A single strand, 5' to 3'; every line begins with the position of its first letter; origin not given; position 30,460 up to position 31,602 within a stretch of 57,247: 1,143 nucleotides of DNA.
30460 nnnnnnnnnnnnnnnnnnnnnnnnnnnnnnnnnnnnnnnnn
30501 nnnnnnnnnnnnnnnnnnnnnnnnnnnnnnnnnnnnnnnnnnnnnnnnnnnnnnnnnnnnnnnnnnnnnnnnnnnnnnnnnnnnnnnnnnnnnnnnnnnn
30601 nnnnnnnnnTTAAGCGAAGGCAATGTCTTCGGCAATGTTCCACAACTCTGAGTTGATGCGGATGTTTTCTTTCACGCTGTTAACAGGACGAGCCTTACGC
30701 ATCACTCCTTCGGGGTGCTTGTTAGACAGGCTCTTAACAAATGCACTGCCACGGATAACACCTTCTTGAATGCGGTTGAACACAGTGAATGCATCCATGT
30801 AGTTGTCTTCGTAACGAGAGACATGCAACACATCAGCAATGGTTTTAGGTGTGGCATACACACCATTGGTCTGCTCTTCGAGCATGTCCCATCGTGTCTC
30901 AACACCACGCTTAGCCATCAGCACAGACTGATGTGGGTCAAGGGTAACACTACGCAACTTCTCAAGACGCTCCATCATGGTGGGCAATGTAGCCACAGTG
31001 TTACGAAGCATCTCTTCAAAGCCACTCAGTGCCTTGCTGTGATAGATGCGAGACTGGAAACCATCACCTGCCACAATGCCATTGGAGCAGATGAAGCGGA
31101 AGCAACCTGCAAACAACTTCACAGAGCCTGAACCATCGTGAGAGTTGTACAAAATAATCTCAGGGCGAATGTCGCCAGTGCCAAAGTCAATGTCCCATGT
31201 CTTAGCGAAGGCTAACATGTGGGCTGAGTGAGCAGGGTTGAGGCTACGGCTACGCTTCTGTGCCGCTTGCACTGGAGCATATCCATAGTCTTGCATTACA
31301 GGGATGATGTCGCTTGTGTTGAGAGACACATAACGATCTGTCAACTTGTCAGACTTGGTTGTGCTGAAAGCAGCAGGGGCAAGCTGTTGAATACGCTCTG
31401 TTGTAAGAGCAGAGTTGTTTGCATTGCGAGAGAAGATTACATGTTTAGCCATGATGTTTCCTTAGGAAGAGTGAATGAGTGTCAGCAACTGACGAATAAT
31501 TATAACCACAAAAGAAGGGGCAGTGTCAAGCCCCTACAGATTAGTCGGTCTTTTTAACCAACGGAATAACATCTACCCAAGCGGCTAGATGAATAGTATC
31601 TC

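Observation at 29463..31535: A promoter-delimited early unit opens with DUF932 and an intact ADP-ribosylglycohydrolase: candidate counter-defence module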

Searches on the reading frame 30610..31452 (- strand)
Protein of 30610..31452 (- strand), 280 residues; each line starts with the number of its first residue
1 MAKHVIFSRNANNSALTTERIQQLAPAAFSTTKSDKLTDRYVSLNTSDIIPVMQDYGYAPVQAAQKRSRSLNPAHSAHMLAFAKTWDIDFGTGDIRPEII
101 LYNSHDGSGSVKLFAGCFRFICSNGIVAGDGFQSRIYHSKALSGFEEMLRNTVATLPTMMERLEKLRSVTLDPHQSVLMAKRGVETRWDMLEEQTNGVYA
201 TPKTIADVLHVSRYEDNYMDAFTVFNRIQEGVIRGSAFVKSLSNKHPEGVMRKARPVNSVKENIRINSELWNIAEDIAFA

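Call 4: search_protein_families(library=pfam, proteins=[window:30610-31452:-], max_evalue=0.01)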
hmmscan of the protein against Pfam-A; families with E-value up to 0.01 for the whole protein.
window:30610-31452:- (280 aa): 1 family
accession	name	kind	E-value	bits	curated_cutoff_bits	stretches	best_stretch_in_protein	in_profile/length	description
PF06067.16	DUF932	-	5.3e-21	75.9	23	1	91-271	58-227/227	Domain of unknown function (DUF932)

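Call 5: search_protein_families(library=phrogs, proteins=[window:30610-31452:-], max_evalue=0.001)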
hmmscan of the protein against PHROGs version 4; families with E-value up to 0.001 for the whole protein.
window:30610-31452:- (280 aa): 2 families
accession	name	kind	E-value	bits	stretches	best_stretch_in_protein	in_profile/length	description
phrog_12094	-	unknown function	3.4e-41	142.2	1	11-277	14-274/281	-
phrog_1221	-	unknown function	0.00012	22.2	1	89-134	155-200/355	-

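Call 17: search_dna_similar(query=window:30610-31452:-, collection=phages, mode=protein, max_rows=30)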
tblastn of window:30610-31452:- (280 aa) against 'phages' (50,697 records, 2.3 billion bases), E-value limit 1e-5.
Records with a match: 27; places in all: 29; records where one place covers at least 80% of the query: 27.
Best place of each record, by identity: 60-80% 1; <60% 26.
By first word of the organism name: Erwinia 7; Flavobacterium 4; Yersinia 4; Cronobacter 2; Xanthomonas 2; Pectobacterium 2; Serratia 2; Caudoviricetes 1; Curvibacter 1; Roseobacter 1; and 1 more.
By host as written in the record: - 6; Flavobacterium sp. LMO8 4; Erwinia amylovora SNUABM_01 3; Erwinia amylovora 3; Cronobacter sakazakii 2; Xanthomonas vesicatoria 2; Pectobacterium carotovorum subsp. carotovorum strain CBBL19-1-37 2; Serratia marcescens UCC2017 2; and 3 more.
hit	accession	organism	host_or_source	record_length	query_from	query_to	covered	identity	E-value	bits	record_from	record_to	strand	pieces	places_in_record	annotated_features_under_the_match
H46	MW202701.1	Caudoviricetes sp.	Manatee Spring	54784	1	278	99%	67.1%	2e-124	396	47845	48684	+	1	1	hypothetical protein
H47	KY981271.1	Curvibacter phage P26059A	Curvibacter sp. IMCC26059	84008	3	280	99%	54.6%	7e-103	334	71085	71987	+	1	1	hypothetical protein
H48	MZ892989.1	Roseobacter phage CRP-235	Rhodobacteraceae bacterium FZCC0040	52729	1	278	99%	39.7%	4e-61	214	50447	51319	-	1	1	hypothetical protein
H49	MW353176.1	Flavobacterium phage vB_FspM_immuto_3-5A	Flavobacterium sp. LMO8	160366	13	274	94%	32.6%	5e-31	127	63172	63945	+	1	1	protein of unknown function DUF932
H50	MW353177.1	Flavobacterium phage vB_FspM_immuto_13-6C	Flavobacterium sp. LMO8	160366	13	274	94%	32.6%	5e-31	127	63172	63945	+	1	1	protein of unknown function DUF932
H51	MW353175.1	Flavobacterium phage vB_FspM_immuto_2-6A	Flavobacterium sp. LMO8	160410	13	274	94%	32.6%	5e-31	127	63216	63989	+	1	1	protein of unknown function DUF932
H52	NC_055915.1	Flavobacterium phage vB_FspM_immuto_2-6A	Flavobacterium sp. LMO8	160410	13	274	94%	32.6%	5e-31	127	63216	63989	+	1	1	protein of unknown function DUF932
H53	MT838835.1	Bacteriophage sp.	human fecal samples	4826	1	278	99%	25.4%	8e-19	92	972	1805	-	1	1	record has no annotation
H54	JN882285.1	Cronobacter phage vB_CsaM_GAP32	Cronobacter sakazakii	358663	13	274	94%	26.4%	7e-16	83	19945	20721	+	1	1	hypothetical protein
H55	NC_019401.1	Cronobacter phage vB_CsaM_GAP32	Cronobacter sakazakii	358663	13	274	94%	26.4%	7e-16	83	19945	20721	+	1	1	hypothetical protein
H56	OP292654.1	Xanthomonas phage XbC2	Xanthomonas vesicatoria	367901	13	280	96%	25.8%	1e-17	88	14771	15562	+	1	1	hypothetical protein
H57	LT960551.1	Yersinia phage fHe-Yen9-04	-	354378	13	274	94%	26.0%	2e-15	82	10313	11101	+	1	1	g019: hypothetical protein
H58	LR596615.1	Yersinia phage fHe-Yen9-04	-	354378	13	274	94%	26.0%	2e-15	82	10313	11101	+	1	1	g019: hypothetical protein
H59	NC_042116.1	Yersinia phage fHe-Yen9-04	-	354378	13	274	94%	26.0%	2e-15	82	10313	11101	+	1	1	g019: hypothetical protein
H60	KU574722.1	Pectobacterium phage vB_PcaM_CBB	Pectobacterium carotovorum subsp. ...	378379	13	274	94%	26.0%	3e-17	87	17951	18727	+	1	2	redundant repeat | hypothetical protein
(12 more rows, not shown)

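Call 18: get_annotated_region(hit=H46, flank=5000)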
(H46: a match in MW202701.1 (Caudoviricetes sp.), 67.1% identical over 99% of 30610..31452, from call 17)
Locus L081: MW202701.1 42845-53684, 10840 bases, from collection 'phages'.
description: Podoviridae sp. isolate ctYwJ313, complete genome.
organism: Caudoviricetes sp. (NCBI taxid 2832643)
taxonomy: Viruses; Duplodnaviria; Heunggongvirae; Uroviricota; Caudoviricetes
host: -; source: Manatee Spring; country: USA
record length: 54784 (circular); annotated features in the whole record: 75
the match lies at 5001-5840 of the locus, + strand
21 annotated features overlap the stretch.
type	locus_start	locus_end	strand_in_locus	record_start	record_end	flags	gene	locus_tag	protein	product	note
CDS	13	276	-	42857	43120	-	-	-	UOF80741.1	hypothetical protein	-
CDS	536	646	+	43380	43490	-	-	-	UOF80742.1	hypothetical protein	-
CDS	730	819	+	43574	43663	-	-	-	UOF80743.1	hypothetical protein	-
CDS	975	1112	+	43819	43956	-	-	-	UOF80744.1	hypothetical protein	-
CDS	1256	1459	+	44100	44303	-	-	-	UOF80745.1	hypothetical protein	-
CDS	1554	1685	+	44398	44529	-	-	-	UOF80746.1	hypothetical protein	-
CDS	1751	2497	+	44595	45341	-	-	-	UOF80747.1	hypothetical protein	-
CDS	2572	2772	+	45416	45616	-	-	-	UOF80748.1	hypothetical protein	-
CDS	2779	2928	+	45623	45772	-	-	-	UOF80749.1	hypothetical protein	-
CDS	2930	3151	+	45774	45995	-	-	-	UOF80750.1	hypothetical protein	-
CDS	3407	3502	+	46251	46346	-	-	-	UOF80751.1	hypothetical protein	-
CDS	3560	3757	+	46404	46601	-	-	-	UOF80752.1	hypothetical protein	-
CDS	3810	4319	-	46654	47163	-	-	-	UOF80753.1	hypothetical protein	-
CDS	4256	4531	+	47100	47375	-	-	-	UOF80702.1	lytic transglycosylase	-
CDS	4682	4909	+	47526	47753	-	-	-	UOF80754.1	hypothetical protein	-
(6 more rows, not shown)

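Call 19: get_annotated_region(hit=H47, flank=4000)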
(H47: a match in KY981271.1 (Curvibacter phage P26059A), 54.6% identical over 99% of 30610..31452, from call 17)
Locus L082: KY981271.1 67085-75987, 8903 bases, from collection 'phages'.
description: Curvibacter phage P26059A, complete genome.
organism: Curvibacter phage P26059A (NCBI taxid 1983783)
taxonomy: Viruses; Duplodnaviria; Heunggongvirae; Uroviricota; Caudoviricetes
host: Curvibacter sp. IMCC26059; source: -; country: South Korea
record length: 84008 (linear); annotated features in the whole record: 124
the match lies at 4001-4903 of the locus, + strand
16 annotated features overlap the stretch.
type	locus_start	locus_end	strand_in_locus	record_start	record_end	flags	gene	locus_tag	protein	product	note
CDS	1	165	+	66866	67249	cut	-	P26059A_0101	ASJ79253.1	ribosomal protein L7/L12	-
CDS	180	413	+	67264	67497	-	-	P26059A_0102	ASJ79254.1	hypothetical protein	-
CDS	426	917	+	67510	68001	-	-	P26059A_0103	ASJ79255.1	cell wall hydrolyse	Cell wall hydrolyses involved in spore germination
CDS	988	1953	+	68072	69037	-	-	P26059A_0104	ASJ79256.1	putative acyltransferase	-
CDS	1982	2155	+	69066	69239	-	-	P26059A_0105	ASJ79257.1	hypothetical protein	-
CDS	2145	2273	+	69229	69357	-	-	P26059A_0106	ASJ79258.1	hypothetical protein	-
CDS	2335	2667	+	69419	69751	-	-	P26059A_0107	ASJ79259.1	hypothetical protein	-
CDS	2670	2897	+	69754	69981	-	-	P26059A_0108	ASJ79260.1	superinfection immunity protein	-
CDS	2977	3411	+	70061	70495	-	-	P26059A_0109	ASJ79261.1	hypothetical protein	-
CDS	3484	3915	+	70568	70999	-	-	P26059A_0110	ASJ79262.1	hypothetical protein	-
CDS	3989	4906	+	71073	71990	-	-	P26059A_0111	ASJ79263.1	hypothetical protein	-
CDS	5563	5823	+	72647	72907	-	-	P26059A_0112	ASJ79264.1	hypothetical protein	-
CDS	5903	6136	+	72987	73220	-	-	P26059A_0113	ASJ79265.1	hypothetical protein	-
CDS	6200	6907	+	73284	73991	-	-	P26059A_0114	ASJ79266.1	hypothetical protein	-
CDS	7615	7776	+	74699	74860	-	-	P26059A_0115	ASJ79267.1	hypothetical protein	-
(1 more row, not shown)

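Call 37: find_homologous_proteins(query=window:30610-31452:-, max_evalue=0.00001)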
Query window:30610-31452:- (280 aa): 704 proteins with E <= 0.00001 among 1193 candidates; the best 120 are listed.
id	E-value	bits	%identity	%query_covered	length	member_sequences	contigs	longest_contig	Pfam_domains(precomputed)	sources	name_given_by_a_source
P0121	6.7e-179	611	96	100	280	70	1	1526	PF06067.17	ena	-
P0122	2.2e-176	602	95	100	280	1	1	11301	PF06067.17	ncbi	-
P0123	8.4e-170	581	93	100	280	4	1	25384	PF06067.17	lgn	-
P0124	9.9e-165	564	88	100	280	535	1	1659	PF06067.17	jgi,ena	-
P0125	8.7e-163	558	90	100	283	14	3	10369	PF06067.17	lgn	-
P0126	1.5e-162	557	90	100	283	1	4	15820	PF06067.17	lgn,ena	-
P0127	2.3e-162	556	89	100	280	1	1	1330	PF06067.17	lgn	-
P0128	4.0e-162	556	90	100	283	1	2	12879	PF06067.17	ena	-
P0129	5.2e-161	552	90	100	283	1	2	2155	PF06067.17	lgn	-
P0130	2.8e-158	543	88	99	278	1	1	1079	PF06067.17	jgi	-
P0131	2.7e-157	540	87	100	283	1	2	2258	PF06067.17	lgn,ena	-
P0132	9.8e-157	538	87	100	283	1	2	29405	PF06067.17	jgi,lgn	jgi:hypothetical protein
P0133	2.6e-156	537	87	100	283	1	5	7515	PF06067.17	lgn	-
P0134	4.9e-156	536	87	100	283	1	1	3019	PF06067.17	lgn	-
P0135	1.3e-155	534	86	100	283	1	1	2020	PF06067.17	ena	-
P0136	4.4e-151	519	84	99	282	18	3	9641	PF06067.17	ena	-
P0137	1.1e-143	495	80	100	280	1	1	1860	PF06067.17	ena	-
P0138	6.6e-132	457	75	99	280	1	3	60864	PF06067.17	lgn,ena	-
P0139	7.0e-132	456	74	99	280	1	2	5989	PF06067.17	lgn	-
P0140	1.7e-131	455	74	99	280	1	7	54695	PF06067.17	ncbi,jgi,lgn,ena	jgi:hypothetical protein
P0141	1.7e-131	455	74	99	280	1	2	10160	PF06067.17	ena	-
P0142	4.5e-131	454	74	99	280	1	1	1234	PF06067.17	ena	-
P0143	8.4e-131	453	74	99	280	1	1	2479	PF06067.17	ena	-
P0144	8.8e-131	453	74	99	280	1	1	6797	PF06067.17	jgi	-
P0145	1.2e-130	452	74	99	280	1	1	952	PF06067.17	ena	-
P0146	3.8e-130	451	74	100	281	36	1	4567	PF06067.17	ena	-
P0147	8.1e-130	450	74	99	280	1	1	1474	PF06067.17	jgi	jgi:hypothetical protein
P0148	1.1e-129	449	73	99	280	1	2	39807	PF06067.17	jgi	-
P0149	1.5e-129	449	73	99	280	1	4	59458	PF06067.17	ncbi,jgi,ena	jgi:hypothetical protein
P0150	1.6e-129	449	73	99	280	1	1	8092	PF06067.17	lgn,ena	-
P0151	2.1e-129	448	73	99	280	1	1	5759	PF06067.17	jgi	-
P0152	2.9e-129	448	73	99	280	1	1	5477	PF06067.17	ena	-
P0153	3.1e-129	448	73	99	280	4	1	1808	PF06067.17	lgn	-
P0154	1.4e-128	446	74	98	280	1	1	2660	PF06067.17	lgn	-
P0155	8.4e-128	443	72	99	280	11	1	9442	PF06067.17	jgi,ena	-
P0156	1.2e-127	443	72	100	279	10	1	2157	PF06067.17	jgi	-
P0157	1.9e-127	442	72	100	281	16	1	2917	PF06067.17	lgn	-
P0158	7.0e-127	440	72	99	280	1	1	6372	PF06067.17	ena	-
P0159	9.7e-127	440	72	99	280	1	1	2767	PF06067.17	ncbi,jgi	jgi:hypothetical protein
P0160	9.8e-127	440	72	100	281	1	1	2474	PF06067.17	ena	-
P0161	4.8e-126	437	71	99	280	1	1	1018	PF06067.17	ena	-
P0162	5.4e-126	437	71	100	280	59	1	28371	PF06067.17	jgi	jgi:hypothetical protein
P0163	6.6e-126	437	72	99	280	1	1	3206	PF06067.17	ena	-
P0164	1.0e-125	436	71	100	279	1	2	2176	PF06067.17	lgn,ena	-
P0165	1.5e-125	436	73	99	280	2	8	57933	PF06067.17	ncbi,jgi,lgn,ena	jgi:hypothetical protein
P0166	2.0e-125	435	72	99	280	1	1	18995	PF06067.17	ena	-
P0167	2.0e-125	435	73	99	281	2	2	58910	PF06067.17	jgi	jgi:hypothetical protein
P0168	2.1e-125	435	71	99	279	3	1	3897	PF06067.17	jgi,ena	jgi:hypothetical protein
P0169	3.5e-125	435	73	100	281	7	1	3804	PF06067.17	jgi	-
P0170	5.1e-125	434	72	100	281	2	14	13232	PF06067.17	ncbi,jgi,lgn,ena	jgi:hypothetical protein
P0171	2.3e-124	432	71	99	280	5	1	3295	PF06067.17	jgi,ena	-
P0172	4.8e-124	431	72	99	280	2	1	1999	PF06067.17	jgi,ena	-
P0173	6.0e-124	431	71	100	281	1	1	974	PF06067.17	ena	-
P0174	9.9e-124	430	70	100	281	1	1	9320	PF06067.17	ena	-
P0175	1.2e-123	430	69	100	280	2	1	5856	PF06067.17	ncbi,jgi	jgi:hypothetical protein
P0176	1.3e-123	429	71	99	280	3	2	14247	PF06067.17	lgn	-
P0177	1.4e-123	429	72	100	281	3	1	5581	PF06067.17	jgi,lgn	jgi:hypothetical protein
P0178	1.8e-123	429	70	100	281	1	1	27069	PF06067.17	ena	-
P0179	2.1e-123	429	71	100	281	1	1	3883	PF06067.17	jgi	-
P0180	2.9e-123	428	70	99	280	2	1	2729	PF06067.17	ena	-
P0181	3.0e-123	428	71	99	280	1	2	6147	PF06067.17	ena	-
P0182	4.0e-123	428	70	100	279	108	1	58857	PF06067.17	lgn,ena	-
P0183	4.3e-123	428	71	100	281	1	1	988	PF06067.17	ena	-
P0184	5.6e-123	427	71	100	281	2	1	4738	PF06067.17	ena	-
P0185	7.7e-123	427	70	100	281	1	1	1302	PF06067.17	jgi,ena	-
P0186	8.0e-123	427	71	100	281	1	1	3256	PF06067.17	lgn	-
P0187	8.2e-123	427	71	99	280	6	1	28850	PF06067.17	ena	-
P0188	8.4e-123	427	71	99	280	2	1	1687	PF06067.17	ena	-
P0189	9.6e-123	427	69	100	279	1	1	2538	PF06067.17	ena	-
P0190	1.6e-122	426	71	99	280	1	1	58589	PF06067.17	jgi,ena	jgi:hypothetical protein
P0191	4.3e-122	424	71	99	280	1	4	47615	PF06067.17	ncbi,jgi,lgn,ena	jgi:hypothetical protein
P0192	5.8e-122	424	71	99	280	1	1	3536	PF06067.17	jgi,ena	-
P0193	6.0e-122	424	69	99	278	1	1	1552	PF06067.17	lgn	-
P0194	7.0e-122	424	68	99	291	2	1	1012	PF06067.17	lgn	-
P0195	7.8e-122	424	68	99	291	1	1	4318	PF06067.17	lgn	-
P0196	9.5e-122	423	68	99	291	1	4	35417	PF06067.17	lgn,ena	-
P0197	1.4e-121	423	70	99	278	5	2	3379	PF06067.17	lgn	-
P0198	1.4e-121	423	68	99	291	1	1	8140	PF06067.17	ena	-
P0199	1.8e-121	422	68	99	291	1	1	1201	PF06067.17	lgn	-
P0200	1.8e-121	422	71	98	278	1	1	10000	PF06067.17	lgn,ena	-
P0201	2.4e-121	422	70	100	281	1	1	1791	PF06067.17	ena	-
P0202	2.5e-121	422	68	99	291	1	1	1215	PF06067.17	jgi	-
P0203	2.6e-121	422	69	100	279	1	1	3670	PF06067.17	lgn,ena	-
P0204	2.9e-121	422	70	99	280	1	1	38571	PF06067.17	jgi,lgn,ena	jgi:hypothetical protein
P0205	3.0e-121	422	67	99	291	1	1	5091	PF06067.17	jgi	-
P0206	3.2e-121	422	68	100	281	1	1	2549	PF06067.17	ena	-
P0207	3.4e-121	421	68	99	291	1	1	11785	PF06067.17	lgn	-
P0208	4.1e-121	421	68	99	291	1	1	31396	PF06067.17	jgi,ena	jgi:hypothetical protein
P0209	4.6e-121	421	68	99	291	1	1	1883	PF06067.17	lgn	-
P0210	4.7e-121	421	68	99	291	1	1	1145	PF06067.17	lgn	-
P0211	5.3e-121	421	70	99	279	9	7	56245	PF06067.17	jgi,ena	jgi:hypothetical protein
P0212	5.5e-121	421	68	100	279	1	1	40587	PF06067.17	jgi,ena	jgi:hypothetical protein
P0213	5.6e-121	421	68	100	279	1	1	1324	PF06067.17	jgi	jgi:hypothetical protein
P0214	6.4e-121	421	68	100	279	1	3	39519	PF06067.17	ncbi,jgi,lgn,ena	jgi:hypothetical protein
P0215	7.6e-121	420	69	99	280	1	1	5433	PF06067.17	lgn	-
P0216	8.2e-121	420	68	99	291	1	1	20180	PF06067.17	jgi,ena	-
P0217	9.8e-121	420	70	99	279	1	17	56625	PF06067.17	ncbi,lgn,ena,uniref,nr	ncbi:Protein of unknown function DUF932 [uncultured Caudovirales phage]|uniref:DUF945 domain-contain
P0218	1.3e-120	420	69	99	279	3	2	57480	PF06067.17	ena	-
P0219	1.4e-120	420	70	97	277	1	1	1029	PF06067.17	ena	-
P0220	1.4e-120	419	70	99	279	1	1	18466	PF06067.17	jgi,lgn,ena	jgi:hypothetical protein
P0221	1.4e-120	419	70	99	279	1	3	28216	PF06067.17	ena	-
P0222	1.6e-120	419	68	99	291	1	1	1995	PF06067.17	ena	-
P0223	1.7e-120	419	68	100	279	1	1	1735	PF06067.17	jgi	jgi:hypothetical protein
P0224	2.0e-120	419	69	99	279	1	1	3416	PF06067.17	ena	-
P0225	2.4e-120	419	67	99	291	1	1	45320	PF06067.17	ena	-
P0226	2.6e-120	419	70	99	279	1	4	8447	PF06067.17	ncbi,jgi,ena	jgi:hypothetical protein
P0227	3.1e-120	418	68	99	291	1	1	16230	PF06067.17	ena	-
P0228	3.5e-120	418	68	99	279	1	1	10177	PF06067.17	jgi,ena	jgi:hypothetical protein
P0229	3.5e-120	418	68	99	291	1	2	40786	PF06067.17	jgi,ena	jgi:hypothetical protein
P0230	3.6e-120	418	68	100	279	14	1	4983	PF06067.17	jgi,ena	jgi:hypothetical protein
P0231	3.9e-120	418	67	100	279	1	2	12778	PF06067.17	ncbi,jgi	jgi:hypothetical protein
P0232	4.6e-120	418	70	98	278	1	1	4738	PF06067.17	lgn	-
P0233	4.9e-120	418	68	99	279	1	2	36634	PF06067.17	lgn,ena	-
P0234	7.3e-120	417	67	100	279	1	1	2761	PF06067.17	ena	-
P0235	8.0e-120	417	68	99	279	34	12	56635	PF06067.17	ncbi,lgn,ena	-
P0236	8.2e-120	417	67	99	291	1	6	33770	PF06067.17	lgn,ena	-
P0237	9.7e-120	417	70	99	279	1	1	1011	PF06067.17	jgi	jgi:hypothetical protein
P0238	2.0e-119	416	67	99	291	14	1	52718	PF06067.17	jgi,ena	jgi:hypothetical protein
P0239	2.4e-119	415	68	99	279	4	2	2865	PF06067.17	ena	-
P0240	2.5e-119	415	67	99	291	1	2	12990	PF06067.17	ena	-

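Call 40: search_protein_families(library=ncbifam, proteins=[window:30610-31452:-], max_evalue=0.01)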
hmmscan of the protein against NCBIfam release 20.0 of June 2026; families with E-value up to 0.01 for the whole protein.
window:30610-31452:- (280 aa): 1 family
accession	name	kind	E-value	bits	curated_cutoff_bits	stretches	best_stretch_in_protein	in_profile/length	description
TIGR03299.1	LGT_TIGR03299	subfamily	0.0077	15.5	110.7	0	92-144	129-185/312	phage/plasmid-like protein TIGR03299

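Call 41: search_protein_families(library=padloc, proteins=[window:30610-31452:-], max_evalue=0.01)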
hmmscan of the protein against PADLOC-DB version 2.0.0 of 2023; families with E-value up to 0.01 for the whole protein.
window:30610-31452:- (280 aa): 0 families

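Call 44: search_solved_structures(query=A1, max_evalue=1)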
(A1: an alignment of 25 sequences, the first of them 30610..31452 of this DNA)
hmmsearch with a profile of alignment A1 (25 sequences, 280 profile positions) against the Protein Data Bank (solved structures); distinct sequences matched with E-value up to 1: 0.

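Call 48: find_related_loci(query=A1, collection=viral_contigs, flank=5000)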
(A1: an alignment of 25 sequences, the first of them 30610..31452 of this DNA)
Query A1 (280 aa) in viral_contigs; peptide patterns used: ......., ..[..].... (x = any residue, [..] = any of these).
233 stretches matched a pattern; 153 encode a relative of the query (tblastn E <= 1e-3); the best 80 are kept; 80 distinct loci.
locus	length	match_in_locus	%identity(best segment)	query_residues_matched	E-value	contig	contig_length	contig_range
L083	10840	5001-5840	96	1-280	0e+0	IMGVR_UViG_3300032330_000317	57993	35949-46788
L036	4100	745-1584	96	1-280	0e+0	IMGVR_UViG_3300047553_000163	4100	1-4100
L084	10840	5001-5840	96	1-280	0e+0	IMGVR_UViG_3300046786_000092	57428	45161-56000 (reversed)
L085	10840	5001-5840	96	1-280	0e+0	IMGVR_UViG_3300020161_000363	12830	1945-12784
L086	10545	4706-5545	95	1-280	0e+0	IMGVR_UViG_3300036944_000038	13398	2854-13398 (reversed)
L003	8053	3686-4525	95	1-280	0e+0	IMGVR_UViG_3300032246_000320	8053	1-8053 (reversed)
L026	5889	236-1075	93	1-280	0e+0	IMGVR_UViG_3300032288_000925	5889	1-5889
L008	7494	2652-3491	93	1-280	0e+0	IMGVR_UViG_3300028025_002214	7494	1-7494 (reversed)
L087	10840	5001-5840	93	1-280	0e+0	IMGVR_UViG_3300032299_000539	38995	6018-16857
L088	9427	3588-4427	93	1-280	0e+0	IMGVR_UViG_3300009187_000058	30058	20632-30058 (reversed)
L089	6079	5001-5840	93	1-280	0e+0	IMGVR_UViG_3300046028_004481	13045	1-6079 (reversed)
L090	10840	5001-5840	91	1-280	0e+0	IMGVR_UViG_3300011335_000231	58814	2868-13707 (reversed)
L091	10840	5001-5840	89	1-280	1e-178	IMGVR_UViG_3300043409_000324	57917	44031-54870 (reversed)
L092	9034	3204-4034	91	4-280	2e-178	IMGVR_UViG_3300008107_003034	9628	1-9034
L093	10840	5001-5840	89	1-280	7e-178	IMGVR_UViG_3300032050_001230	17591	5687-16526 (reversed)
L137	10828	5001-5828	70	4-280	4e-131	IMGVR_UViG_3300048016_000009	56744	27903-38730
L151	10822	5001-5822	68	1-275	1e-128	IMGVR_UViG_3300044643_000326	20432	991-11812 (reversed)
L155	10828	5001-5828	67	4-280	1e-125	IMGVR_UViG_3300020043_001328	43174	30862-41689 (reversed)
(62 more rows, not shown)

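Call 50: predict_structure(alignment_id=A1)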
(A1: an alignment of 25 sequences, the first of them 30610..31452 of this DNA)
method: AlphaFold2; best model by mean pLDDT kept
length: 280 residues; sequences in the alignment: 25
mean_pLDDT: 71.0   pTM: 0.63
mean pLDDT of the five models: 71.0, 68.7, 67.8, 66.9, 55.9
residues with pLDDT >= 90: 34; 70-90: 126; 50-70: 90; < 50: 30
segments of 3 or more residues with pLDDT < 50: 1-4, 119-132, 139-141
pLDDT, mean of each block of 10 residues (from residue 1): 53 79 79 54 67 80 72 67 65 62 59 57 31 48 60 68 81 91 92 86 88 60 81 82 88 77 74 89
secondary structure, 60 per line:
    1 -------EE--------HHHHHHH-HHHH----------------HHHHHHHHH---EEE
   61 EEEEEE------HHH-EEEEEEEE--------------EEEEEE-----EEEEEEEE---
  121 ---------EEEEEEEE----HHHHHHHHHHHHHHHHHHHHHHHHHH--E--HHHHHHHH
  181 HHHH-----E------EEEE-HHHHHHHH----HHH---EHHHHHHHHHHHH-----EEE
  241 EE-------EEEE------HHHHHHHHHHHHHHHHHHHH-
elements in order: H18-24 H26-29 H46-54 E58-66 E77-84 E99-104 E110-117 E130-137 H142-167 H173-184 E197-200 H202-209 H221-232 E238-242 E250-253 H260-279
